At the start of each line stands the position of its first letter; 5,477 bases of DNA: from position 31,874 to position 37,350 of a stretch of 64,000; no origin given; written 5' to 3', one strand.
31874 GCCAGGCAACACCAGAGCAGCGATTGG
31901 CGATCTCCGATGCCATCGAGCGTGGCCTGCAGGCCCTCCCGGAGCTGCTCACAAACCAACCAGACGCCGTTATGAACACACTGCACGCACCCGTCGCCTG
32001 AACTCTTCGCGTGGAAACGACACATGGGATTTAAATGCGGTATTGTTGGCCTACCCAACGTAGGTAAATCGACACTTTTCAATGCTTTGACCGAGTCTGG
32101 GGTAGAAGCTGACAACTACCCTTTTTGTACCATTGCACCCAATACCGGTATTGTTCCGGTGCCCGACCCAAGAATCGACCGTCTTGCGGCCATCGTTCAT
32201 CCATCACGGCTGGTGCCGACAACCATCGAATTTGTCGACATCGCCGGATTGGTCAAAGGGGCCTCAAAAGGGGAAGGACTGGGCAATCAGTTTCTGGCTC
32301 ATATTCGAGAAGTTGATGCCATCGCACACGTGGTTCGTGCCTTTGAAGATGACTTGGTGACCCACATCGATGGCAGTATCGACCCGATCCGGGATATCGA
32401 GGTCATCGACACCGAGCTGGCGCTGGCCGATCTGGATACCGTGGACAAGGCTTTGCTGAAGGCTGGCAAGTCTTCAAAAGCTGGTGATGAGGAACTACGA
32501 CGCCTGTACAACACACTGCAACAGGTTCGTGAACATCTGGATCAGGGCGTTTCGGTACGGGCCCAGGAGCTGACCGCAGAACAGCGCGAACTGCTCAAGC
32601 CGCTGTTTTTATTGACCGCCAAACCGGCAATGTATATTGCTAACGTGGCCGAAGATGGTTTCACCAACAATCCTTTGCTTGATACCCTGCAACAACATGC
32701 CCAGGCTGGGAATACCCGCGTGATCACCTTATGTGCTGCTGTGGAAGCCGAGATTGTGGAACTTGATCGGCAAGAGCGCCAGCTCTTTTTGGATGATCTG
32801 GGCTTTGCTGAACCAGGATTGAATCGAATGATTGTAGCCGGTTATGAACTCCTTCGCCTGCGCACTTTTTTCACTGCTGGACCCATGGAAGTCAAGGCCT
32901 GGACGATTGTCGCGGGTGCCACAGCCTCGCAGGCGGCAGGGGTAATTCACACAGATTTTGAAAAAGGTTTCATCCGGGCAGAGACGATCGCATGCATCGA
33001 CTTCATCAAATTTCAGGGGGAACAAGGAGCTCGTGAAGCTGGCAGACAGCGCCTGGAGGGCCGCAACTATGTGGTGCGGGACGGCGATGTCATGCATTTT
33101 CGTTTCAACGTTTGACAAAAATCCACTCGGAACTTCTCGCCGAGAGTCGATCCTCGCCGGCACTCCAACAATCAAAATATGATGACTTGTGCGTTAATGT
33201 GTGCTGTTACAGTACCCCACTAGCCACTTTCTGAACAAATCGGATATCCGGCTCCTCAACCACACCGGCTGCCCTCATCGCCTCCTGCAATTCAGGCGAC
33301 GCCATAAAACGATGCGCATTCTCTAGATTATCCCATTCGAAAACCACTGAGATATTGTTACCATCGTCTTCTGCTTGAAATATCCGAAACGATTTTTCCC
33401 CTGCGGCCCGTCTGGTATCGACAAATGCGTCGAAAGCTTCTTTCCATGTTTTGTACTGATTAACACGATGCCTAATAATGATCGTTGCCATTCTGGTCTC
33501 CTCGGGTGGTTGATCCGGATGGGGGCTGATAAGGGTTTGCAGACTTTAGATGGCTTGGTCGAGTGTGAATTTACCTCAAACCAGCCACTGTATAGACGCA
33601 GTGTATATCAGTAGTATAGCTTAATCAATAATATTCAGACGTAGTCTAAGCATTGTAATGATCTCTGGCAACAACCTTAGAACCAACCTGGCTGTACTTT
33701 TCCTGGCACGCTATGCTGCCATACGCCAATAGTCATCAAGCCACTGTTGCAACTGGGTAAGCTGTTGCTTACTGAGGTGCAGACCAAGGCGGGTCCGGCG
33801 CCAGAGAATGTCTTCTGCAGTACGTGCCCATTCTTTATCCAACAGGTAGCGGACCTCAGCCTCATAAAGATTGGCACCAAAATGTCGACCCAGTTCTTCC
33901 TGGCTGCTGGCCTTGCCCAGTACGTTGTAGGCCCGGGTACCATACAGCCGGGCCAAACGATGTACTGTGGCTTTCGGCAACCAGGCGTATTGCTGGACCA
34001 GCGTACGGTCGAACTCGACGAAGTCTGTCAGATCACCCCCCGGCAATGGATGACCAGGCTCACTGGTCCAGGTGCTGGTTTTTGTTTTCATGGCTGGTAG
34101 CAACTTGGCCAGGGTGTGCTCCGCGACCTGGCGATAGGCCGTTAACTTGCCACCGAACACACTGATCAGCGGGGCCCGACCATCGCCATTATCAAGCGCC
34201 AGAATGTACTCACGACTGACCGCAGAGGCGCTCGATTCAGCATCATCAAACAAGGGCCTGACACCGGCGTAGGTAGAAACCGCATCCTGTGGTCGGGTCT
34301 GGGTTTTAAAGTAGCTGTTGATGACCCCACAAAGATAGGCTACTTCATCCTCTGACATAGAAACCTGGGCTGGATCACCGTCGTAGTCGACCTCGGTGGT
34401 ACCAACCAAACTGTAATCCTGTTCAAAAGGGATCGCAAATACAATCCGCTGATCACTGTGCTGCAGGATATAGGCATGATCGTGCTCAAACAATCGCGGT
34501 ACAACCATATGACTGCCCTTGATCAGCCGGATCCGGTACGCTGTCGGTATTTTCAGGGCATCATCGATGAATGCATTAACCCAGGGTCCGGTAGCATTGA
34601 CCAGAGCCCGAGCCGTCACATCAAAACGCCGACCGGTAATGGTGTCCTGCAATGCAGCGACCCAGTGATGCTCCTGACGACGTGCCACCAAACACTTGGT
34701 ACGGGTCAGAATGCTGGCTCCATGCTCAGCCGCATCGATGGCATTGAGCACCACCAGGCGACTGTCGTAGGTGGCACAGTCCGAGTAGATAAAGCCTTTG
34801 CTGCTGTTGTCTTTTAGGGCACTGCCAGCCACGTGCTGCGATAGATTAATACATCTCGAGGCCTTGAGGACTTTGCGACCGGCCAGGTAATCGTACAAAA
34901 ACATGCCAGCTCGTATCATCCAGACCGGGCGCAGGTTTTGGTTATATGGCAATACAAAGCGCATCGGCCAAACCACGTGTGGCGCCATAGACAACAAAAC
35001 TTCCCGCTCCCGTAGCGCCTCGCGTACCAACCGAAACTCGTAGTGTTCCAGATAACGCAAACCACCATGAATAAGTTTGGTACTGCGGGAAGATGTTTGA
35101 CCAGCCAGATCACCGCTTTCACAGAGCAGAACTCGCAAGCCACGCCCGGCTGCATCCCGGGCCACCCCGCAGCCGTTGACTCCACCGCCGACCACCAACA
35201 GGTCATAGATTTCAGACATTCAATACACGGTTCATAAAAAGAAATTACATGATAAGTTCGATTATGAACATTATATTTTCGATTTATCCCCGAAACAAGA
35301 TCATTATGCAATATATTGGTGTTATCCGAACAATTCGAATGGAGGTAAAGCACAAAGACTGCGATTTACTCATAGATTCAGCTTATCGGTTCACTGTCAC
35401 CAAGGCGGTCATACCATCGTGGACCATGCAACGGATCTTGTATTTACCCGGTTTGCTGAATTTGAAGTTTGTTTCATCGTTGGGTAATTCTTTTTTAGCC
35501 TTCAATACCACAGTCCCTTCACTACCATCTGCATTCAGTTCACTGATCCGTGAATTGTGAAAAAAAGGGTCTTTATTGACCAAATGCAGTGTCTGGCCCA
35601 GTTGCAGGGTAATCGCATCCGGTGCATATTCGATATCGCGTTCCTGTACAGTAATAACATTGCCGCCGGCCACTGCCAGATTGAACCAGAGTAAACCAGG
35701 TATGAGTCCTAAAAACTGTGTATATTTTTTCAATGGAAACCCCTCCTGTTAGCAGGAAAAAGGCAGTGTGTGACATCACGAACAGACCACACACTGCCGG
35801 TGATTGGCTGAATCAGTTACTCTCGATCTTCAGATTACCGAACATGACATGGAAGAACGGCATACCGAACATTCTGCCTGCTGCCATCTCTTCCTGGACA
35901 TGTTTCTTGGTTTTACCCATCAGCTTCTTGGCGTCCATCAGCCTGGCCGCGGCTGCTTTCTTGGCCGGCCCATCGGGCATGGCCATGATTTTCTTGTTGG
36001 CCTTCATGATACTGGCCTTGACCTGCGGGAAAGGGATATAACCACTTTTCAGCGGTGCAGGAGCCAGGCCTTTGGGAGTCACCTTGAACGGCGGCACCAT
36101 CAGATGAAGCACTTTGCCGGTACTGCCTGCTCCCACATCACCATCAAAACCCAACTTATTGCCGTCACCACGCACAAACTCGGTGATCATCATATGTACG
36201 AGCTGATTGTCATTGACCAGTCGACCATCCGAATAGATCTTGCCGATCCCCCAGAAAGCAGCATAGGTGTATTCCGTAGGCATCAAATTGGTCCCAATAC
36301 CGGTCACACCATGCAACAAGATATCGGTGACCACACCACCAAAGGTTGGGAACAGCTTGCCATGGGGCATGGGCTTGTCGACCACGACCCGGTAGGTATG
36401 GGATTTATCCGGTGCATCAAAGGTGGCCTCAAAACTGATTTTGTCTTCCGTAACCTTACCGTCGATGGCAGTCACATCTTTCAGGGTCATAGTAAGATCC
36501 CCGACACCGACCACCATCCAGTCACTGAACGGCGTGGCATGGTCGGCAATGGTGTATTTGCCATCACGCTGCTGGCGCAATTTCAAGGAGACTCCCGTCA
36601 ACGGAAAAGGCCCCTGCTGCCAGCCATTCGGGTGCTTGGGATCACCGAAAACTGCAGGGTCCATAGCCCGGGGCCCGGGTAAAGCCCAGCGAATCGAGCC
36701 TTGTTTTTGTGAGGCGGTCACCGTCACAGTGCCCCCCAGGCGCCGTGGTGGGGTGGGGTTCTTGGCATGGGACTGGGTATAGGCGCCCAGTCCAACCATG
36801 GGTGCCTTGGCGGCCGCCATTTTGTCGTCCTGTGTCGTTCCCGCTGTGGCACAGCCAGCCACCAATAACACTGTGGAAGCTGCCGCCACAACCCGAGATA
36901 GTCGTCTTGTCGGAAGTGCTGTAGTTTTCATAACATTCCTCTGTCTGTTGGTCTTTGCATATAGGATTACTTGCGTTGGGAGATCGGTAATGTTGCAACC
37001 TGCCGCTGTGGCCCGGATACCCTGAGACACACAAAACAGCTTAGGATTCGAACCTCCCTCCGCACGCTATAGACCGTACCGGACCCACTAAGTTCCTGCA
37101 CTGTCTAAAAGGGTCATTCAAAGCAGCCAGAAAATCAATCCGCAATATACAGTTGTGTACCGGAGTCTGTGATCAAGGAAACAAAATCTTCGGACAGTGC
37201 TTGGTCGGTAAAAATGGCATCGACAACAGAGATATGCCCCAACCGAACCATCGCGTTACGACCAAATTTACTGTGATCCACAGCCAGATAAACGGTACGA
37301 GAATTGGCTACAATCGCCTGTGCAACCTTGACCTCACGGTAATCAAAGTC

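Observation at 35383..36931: Amicyanin-like cupredoxin plus an orphan Tat-signal lipoprotein inserted into the glp regulon: candidate undescribed periplasmic copper/redox module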

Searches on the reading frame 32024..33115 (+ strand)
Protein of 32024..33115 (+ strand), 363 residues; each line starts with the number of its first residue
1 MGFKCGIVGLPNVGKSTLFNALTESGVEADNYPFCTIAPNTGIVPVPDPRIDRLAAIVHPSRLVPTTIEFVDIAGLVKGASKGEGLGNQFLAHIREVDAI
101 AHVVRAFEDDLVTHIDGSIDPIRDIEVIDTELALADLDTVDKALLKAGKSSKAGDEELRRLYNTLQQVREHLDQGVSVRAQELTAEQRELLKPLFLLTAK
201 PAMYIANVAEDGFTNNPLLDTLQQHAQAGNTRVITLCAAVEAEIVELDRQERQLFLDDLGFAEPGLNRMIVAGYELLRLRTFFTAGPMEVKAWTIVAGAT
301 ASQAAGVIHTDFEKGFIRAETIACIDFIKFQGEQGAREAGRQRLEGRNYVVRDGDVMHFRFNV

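Call 54: search_protein_families(library=ncbifam, proteins=[window:32024-33115:+], max_evalue=1e-10)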
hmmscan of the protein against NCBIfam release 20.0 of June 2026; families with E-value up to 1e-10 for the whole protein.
window:32024-33115:+ (363 aa): 6 families
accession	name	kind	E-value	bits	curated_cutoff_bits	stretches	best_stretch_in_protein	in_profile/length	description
TIGR00092.1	TIGR00092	equivalog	9.2e-148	492.2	279.2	1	1-363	1-368/368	redox-regulated ATPase YchF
NF007171.0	PRK09602.1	subfamily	1.5e-38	132.7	387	1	3-248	3-263/397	YchF-related putative GTPase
NF008955.0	PRK12297.1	equivalog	2.4e-22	79.5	406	1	5-150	162-285/429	GTPase ObgE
TIGR02729.1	Obg_CgtA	equivalog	2.6e-22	79.3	280.25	1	5-171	160-304/329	Obg family GTPase CgtA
NF008956.1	PRK12299.1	equivalog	1.2e-21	77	300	1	5-156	161-284/327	GTPase ObgE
NF008954.1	PRK12296.1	equivalog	4.6e-18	64.9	377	1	6-135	163-269/470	GTPase ObgE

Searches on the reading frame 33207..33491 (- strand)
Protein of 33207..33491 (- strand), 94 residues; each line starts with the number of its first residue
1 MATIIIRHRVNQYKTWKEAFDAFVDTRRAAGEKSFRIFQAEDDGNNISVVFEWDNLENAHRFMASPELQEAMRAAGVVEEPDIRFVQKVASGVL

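Call 3: search_protein_families(library=pfam, proteins=[window:33207-33491:-], max_evalue=1)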
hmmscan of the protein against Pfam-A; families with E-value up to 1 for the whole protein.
window:33207-33491:- (94 aa): 2 families
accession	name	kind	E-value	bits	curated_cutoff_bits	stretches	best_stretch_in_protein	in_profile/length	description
PF03992.22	ABM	-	9.1e-06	26.2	23.1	1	14-73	16-77/78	Antibiotic biosynthesis monooxygenase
PF07045.17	DUF1330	-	8e-05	23.4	23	1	12-88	18-93/94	Domain of unknown function (DUF1330)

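Call 4: search_protein_families(library=ncbifam, proteins=[window:33207-33491:-], max_evalue=1)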
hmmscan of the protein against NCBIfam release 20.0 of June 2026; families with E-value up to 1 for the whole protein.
window:33207-33491:- (94 aa): 0 families

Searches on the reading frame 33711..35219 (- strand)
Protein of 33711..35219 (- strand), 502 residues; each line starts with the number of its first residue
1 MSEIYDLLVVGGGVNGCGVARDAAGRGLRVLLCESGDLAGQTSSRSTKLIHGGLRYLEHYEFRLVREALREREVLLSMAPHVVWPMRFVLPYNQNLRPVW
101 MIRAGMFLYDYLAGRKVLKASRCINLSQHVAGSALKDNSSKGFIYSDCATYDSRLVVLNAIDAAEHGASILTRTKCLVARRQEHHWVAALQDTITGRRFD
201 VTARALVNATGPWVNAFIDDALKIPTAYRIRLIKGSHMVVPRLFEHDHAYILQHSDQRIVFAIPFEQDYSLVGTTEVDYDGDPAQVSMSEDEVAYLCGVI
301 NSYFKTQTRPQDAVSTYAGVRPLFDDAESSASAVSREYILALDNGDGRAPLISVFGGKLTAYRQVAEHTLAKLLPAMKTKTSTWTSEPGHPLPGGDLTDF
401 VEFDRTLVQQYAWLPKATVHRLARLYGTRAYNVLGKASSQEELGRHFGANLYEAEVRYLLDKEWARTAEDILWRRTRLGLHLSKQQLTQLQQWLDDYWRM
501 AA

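Call 54: search_protein_families(library=ncbifam, proteins=[window:33711-35219:-], max_evalue=1e-10)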
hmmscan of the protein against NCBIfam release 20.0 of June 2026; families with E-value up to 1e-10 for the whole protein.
window:33711-35219:- (502 aa): 5 families
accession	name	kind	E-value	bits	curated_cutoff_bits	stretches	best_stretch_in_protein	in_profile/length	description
NF008899.0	PRK12266.1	equivalog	8.8e-227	753.5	360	1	2-497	4-499/508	glycerol-3-phosphate dehydrogenase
NF009906.0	PRK13369.1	equivalog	6.3e-216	717.7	352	1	2-496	4-497/502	glycerol-3-phosphate dehydrogenase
NF033461.1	glycerol3P_ox_1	equivalog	3.8e-70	236.8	840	1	3-330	17-355/607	type 1 glycerol-3-phosphate oxidase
TIGR03377.1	glycerol3P_GlpA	equivalog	1.1e-42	146.3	552.8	2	145-480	134-457/530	anaerobic glycerol-3-phosphate dehydrogenase subunit GlpA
NF008313.0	PRK11101.1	equivalog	2.5e-35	122.1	425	2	151-487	149-474/548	anaerobic glycerol-3-phosphate dehydrogenase subunit A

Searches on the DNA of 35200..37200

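Call 67: search_rna_families(source=window, start=35200, end=37200, threshold=evalue, max_evalue=1)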
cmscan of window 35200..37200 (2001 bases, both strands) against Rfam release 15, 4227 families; matches with E-value up to 1: 0.
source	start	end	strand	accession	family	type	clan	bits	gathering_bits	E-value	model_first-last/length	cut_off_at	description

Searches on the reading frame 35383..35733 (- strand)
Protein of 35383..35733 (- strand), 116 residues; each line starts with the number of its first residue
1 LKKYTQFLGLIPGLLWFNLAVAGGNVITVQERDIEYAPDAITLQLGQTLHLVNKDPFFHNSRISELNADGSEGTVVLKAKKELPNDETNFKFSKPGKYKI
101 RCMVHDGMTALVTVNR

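Call 3: search_protein_families(library=pfam, proteins=[window:35383-35733:-], max_evalue=1)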
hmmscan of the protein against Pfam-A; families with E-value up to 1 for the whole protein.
window:35383-35733:- (116 aa): 2 families
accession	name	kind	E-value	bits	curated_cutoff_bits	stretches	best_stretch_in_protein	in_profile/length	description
PF00127.26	Copper-bind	-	4.1e-07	30.8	21.2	1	27-115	5-99/99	Copper binding proteins, plastocyanin/azurin family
PF13473.12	Cupredoxin_1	-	2.2e-05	24.8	27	1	22-113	18-103/104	Cupredoxin-like domain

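Call 4: search_protein_families(library=ncbifam, proteins=[window:35383-35733:-], max_evalue=1)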
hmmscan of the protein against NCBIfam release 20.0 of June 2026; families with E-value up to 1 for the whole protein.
window:35383-35733:- (116 aa): 5 families
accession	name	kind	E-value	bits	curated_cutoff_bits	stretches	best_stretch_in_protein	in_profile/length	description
TIGR02375.1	pseudoazurin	equivalog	8.5e-06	25.5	109.85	1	36-114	12-86/116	pseudoazurin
TIGR02656.1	cyanin_plasto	equivalog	2.8e-05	24.4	87.85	1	33-114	11-98/99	plastocyanin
TIGR02657.1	amicyanin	equivalog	0.038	14.4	110.2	1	36-114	8-82/83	amicyanin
NF004130.0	PRK05618.1-5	equivalog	0.13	11.7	199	1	36-80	37-79/212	50S ribosomal protein L25/general stress protein Ctc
TIGR03769.1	P_ac_wall_RPT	domain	0.14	12.7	30.9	1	88-101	5-18/41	TIGR03769 domain-containing protein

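Call 44: search_solved_structures(query=window:35383-35733:-, max_evalue=1, show_alignments=3)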
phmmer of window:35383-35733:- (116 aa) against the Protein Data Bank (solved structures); distinct sequences matched with E-value up to 1: 37.
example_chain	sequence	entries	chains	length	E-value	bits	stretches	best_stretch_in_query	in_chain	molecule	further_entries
3tu6_A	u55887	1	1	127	0.00089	22.8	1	32-110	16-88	Pseudoazurin (Blue copper protein)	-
2plt_A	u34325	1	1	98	0.0047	20.4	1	33-108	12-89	PLASTOCYANIN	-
7zqe_M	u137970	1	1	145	0.0083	19.6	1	31-108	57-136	Plastocyanin, chloroplastic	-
7pcy_A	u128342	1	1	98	0.018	18.5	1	33-114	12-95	PLASTOCYANIN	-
6yez_P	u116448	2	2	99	0.018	18.5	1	32-115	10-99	Plastocyanin, chloroplastic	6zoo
5yw3_A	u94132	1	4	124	0.065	16.7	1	36-111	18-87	Pseudoazurin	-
1byo_A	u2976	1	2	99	0.066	16.7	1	33-115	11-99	PROTEIN (PLASTOCYANIN)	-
5xmo_A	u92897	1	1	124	0.072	16.6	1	36-111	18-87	Pseudoazurin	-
1sf3_A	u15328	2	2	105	0.088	16.3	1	17-114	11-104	Amicyanin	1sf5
1iuz_A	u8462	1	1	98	0.098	16.2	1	33-114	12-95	PLASTOCYANIN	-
1byp_A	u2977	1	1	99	0.12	15.9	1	33-115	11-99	PROTEIN (PLASTOCYANIN)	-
4p5r_A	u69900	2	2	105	0.12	15.9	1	17-114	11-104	Amicyanin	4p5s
2gb2_A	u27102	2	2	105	0.12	15.9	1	17-114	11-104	Amicyanin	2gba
1sfd_A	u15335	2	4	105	0.12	15.9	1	17-114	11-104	Amicyanin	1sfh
3ply_A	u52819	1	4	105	0.16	15.4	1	17-114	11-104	Amicyanin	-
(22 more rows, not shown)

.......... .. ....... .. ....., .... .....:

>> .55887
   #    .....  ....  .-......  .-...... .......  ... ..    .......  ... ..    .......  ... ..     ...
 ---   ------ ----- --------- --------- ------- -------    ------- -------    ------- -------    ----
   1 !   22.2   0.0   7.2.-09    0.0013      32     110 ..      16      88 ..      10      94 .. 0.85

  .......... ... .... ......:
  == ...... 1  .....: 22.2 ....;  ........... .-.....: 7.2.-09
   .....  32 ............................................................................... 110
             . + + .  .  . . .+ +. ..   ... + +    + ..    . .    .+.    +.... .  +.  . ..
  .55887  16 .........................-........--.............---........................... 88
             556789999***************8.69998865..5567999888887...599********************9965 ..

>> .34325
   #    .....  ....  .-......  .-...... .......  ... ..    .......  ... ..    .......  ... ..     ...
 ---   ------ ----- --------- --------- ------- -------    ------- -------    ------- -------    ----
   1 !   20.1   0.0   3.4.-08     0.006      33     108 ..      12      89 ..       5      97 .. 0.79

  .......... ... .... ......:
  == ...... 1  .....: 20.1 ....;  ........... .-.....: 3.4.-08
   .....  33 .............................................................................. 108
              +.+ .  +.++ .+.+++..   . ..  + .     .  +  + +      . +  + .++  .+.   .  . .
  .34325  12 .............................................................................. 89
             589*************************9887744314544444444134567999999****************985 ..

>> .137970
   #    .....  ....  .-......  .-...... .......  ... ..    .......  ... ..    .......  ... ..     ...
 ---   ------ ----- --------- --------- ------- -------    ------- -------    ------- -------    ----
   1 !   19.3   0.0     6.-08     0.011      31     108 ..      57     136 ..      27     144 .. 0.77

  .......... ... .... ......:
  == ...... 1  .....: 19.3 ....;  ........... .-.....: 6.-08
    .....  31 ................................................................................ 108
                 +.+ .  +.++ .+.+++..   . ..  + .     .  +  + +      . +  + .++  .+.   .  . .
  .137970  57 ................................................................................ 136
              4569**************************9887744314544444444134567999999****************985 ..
